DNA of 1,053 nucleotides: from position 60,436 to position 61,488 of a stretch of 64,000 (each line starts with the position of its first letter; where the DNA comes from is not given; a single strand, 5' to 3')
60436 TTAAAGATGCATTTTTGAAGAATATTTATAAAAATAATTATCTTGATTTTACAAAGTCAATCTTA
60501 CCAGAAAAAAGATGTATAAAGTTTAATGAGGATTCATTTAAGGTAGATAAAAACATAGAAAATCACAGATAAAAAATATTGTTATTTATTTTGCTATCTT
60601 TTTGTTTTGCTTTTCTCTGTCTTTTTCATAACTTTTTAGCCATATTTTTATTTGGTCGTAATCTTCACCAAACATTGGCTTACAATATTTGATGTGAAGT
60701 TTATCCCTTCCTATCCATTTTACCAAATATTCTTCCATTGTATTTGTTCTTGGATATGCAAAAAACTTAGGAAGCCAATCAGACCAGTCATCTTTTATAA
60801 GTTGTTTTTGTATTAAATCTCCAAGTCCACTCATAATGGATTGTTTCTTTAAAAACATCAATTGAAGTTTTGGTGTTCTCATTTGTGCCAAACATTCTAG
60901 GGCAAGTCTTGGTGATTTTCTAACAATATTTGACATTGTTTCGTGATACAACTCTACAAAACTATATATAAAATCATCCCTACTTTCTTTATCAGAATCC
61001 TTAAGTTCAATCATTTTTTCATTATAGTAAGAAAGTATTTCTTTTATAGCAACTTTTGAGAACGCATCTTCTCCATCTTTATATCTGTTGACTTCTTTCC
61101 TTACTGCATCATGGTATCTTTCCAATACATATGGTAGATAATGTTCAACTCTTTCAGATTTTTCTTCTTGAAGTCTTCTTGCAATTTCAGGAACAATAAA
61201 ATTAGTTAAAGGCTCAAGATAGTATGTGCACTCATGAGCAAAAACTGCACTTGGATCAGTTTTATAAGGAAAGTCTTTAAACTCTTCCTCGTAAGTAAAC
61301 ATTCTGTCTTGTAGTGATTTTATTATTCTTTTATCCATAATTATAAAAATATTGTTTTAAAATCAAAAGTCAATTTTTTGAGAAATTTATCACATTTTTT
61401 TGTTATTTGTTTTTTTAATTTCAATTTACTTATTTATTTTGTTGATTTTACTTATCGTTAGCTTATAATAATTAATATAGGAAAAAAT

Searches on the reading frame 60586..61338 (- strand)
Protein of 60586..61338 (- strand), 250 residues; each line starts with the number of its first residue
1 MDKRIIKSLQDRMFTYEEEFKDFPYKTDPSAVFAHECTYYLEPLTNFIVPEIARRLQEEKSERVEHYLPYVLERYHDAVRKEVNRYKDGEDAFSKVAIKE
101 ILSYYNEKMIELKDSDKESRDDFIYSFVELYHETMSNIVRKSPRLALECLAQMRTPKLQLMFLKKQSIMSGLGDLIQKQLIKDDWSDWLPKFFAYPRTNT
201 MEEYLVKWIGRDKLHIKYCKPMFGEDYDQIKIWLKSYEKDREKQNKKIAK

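Call 65: find_encoding_contigs(protein=window:60586-61338:-, flank=10000, max_places=3)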
Protein window:60586-61338:- (250 aa): 23 contigs read that carry it; 3 places shown.
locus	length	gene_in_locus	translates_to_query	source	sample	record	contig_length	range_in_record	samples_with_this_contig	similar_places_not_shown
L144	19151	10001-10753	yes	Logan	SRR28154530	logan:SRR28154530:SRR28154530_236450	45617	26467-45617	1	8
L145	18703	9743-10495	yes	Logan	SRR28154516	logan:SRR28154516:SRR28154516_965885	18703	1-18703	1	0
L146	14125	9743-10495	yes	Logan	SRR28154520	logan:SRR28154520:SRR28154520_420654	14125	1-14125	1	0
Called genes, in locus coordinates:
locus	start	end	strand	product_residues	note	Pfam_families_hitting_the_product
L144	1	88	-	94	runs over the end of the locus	-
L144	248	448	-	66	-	PF12086:DUF3563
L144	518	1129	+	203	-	-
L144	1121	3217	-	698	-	-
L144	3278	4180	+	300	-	PF10343:Q_salvage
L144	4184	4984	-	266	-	PF14243:R2K_3, PF18299:R2K_2 (weak)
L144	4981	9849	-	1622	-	PF01368:DHH (weak)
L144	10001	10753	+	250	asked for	-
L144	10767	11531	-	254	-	-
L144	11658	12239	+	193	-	PF00574:CLP_protease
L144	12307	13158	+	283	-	PF00149:Metallophos, PF12850:Metallophos_2 (faint)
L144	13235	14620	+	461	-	PF02163:Peptidase_M50, PF00595:PDZ (faint), PF13180:PDZ_2 (weak), PF17820:PDZ_6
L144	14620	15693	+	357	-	PF00999:Na_H_Exchanger (weak)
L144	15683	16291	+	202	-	PF10263:SprT-like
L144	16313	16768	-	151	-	PF01668:SmpB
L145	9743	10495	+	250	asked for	-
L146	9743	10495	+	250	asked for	-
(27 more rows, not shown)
